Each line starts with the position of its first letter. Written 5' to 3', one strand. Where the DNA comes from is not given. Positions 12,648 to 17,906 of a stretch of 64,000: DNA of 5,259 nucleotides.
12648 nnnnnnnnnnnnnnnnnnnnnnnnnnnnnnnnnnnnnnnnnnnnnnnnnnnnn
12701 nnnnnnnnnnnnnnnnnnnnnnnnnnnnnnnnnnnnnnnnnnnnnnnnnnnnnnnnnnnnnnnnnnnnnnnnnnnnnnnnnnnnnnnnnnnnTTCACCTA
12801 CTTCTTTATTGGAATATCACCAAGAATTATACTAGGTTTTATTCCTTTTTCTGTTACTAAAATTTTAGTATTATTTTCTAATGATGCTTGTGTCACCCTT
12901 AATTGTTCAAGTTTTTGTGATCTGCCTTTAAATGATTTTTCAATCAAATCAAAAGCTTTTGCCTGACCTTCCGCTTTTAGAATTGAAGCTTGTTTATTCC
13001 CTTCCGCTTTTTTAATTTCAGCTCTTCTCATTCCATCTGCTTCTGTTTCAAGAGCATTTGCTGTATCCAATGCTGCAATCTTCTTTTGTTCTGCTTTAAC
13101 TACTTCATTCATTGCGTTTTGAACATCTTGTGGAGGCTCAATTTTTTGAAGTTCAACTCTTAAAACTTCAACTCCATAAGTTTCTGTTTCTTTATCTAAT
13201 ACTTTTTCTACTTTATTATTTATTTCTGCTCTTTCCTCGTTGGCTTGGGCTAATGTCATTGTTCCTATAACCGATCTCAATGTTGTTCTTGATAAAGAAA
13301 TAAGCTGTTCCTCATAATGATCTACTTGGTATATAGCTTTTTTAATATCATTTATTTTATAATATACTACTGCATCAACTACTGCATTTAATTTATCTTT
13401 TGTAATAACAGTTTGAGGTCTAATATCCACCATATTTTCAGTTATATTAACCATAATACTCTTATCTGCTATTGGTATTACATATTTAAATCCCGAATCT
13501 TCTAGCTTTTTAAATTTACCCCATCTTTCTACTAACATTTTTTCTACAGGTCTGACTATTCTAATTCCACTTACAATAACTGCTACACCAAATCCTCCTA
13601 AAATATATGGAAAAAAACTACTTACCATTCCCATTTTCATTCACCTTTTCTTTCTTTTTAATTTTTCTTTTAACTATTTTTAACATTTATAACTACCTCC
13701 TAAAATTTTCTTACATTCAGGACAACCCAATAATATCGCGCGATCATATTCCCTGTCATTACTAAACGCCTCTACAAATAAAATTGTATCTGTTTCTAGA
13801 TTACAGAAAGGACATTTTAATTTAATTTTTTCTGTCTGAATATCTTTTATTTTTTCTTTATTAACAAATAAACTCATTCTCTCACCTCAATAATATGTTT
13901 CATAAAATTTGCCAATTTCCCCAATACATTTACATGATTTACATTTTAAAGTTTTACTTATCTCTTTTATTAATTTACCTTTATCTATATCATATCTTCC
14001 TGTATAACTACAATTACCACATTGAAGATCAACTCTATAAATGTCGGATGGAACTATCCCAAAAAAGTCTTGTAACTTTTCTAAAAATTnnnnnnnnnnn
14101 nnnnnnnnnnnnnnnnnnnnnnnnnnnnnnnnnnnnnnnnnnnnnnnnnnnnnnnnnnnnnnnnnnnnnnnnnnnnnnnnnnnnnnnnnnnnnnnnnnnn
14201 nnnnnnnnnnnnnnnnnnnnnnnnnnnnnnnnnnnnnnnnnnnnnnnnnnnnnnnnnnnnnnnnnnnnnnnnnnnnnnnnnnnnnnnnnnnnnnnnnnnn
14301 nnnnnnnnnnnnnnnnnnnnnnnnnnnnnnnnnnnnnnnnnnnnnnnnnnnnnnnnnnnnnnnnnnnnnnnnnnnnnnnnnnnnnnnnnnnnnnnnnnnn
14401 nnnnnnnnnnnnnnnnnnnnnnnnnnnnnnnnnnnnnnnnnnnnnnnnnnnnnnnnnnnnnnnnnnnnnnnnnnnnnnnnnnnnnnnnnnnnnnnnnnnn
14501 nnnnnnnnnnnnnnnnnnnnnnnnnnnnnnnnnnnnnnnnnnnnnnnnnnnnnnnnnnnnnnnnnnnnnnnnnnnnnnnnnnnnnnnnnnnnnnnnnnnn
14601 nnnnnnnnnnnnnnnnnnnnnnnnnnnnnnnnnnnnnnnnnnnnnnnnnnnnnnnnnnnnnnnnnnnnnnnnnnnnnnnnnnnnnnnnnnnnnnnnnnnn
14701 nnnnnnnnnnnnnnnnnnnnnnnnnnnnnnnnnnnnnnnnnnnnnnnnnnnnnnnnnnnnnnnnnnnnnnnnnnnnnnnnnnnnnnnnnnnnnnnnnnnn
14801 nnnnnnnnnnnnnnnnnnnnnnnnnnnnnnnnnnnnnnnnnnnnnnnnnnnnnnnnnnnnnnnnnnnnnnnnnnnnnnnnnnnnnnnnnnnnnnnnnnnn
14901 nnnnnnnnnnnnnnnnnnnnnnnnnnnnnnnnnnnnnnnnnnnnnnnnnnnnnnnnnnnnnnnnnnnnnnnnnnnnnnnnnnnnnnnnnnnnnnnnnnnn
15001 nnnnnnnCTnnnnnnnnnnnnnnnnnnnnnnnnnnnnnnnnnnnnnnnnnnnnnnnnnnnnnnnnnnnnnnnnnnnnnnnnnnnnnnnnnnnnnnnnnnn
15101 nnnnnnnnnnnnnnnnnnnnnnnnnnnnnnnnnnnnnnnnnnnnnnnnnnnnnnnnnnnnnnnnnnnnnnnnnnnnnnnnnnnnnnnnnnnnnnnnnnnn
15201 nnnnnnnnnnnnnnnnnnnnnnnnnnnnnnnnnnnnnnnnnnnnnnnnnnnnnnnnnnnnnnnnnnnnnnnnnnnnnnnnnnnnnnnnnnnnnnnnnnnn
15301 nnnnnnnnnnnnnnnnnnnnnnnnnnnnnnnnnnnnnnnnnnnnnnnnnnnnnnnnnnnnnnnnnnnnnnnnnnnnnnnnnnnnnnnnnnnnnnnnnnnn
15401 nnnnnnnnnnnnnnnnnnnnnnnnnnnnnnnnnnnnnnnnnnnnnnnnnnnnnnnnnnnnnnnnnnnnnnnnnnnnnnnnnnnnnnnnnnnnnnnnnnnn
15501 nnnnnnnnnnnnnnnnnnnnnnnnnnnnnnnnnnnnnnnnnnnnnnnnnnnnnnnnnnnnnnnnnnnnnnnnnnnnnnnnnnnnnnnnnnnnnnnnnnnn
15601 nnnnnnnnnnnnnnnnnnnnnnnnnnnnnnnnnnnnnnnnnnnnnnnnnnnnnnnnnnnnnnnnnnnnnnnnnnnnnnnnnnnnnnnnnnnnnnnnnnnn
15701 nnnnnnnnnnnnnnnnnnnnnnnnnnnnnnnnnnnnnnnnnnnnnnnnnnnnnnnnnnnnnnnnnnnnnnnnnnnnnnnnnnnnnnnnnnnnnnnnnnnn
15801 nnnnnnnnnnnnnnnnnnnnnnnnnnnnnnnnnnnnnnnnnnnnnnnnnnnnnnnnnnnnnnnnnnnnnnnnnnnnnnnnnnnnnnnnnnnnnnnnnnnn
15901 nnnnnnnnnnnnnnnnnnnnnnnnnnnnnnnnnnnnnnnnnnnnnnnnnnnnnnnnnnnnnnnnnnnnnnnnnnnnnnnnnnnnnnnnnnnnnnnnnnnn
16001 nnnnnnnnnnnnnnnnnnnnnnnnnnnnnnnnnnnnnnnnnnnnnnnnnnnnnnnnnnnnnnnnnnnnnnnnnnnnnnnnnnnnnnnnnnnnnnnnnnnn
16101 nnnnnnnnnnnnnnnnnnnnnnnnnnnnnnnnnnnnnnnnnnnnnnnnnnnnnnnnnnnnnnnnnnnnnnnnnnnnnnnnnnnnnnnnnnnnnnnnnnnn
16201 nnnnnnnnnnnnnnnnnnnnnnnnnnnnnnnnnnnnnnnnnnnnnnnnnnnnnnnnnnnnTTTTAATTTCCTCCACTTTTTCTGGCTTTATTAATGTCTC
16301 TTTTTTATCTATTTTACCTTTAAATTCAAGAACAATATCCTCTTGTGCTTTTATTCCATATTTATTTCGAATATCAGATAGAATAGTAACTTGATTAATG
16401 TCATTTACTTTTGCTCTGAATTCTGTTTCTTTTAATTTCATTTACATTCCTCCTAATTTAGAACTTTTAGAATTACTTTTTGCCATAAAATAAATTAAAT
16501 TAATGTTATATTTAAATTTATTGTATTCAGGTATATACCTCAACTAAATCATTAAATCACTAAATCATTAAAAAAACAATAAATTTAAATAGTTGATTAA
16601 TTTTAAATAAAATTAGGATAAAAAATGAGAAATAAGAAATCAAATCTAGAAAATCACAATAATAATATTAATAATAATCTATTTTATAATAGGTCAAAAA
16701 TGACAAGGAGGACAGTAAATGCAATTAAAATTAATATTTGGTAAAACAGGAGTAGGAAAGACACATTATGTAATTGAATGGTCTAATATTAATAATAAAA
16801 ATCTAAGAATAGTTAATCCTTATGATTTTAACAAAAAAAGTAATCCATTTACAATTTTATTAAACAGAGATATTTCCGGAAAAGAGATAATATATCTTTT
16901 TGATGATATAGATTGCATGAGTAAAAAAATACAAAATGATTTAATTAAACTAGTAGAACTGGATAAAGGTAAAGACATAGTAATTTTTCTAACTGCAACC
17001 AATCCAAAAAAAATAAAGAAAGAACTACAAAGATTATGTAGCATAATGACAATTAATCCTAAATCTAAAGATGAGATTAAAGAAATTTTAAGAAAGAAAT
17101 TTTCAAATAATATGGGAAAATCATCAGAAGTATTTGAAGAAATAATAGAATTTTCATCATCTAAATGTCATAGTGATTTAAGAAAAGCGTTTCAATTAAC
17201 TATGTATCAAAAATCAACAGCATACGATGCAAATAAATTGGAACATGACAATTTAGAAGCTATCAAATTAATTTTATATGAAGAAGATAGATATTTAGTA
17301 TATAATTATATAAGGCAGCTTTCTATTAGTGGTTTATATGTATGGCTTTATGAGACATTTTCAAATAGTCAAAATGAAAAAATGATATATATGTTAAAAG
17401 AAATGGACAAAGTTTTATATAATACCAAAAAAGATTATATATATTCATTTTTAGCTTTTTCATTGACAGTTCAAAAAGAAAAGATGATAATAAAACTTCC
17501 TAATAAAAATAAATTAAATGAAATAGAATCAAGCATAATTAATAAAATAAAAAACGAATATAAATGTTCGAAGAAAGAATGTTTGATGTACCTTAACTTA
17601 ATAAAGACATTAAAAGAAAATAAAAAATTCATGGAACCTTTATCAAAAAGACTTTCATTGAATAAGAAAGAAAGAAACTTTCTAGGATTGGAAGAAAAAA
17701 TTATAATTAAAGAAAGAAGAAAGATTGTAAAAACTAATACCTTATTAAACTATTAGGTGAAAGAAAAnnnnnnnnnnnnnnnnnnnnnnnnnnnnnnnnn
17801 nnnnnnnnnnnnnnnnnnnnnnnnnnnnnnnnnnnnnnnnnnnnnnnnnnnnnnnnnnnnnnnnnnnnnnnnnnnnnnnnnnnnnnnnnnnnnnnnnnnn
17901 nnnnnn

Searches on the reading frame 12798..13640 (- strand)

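Call 11: search_protein_families(library=pfam, proteins=[window:12798-13640:-], max_evalue=0.01)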
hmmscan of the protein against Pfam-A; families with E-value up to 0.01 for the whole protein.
window:12798-13640:- (280 aa): 2 families
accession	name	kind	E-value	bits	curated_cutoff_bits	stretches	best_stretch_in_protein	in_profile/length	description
PF01145.31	Band_7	-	4.4e-39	134.8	23.6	1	28-196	2-174/176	SPFH domain / Band 7 family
PF13421.11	Band_7_1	-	0.0026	17.9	24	1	106-181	130-207/211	SPFH domain-Band 7 family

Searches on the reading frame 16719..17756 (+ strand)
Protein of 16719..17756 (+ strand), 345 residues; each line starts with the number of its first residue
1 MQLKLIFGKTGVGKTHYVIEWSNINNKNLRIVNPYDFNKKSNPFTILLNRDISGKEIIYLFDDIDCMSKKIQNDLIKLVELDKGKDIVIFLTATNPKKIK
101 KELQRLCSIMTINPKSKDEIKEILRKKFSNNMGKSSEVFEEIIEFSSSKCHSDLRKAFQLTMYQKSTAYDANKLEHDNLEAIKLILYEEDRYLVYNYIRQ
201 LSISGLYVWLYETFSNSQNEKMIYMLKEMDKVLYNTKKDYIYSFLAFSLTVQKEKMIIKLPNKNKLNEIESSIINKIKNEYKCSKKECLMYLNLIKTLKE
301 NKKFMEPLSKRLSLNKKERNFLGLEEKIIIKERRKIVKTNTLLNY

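Call 8: search_protein_families(library=pfam, proteins=[window:16719-17756:+], max_evalue=0.01)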
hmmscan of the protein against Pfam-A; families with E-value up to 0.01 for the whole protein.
window:16719-17756:+ (345 aa): 1 family
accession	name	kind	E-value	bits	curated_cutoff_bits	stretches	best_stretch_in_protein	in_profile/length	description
PF00004.35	AAA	-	4e-05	24.5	21.2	1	5-105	2-120/131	ATPase family associated with various cellular activities (AAA)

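Call 9: search_protein_families(library=phrogs, proteins=[window:16719-17756:+], max_evalue=0.01)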
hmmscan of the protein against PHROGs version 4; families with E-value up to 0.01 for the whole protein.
window:16719-17756:+ (345 aa): 1 family
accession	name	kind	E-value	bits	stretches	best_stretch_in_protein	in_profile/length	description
phrog_5846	-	DNA, RNA and nucleotide metabolism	1.1e-08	35.8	1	55-238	94-273/380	clamp loader of DNA polymerase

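Call 33: search_protein_families(library=ncbifam, proteins=[window:16719-17756:+], max_evalue=0.001)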
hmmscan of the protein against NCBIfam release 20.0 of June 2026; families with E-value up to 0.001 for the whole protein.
window:16719-17756:+ (345 aa): 2 families
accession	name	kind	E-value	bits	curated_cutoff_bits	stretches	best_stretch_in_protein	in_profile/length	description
TIGR00678.1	holB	equivalog_domain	2e-06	27.6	180.6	1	52-137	93-172/188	DNA polymerase III subunit delta'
NF005972.1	PRK08058.1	equivalog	0.00049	19.4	340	1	53-126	107-179/328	DNA polymerase III subunit delta'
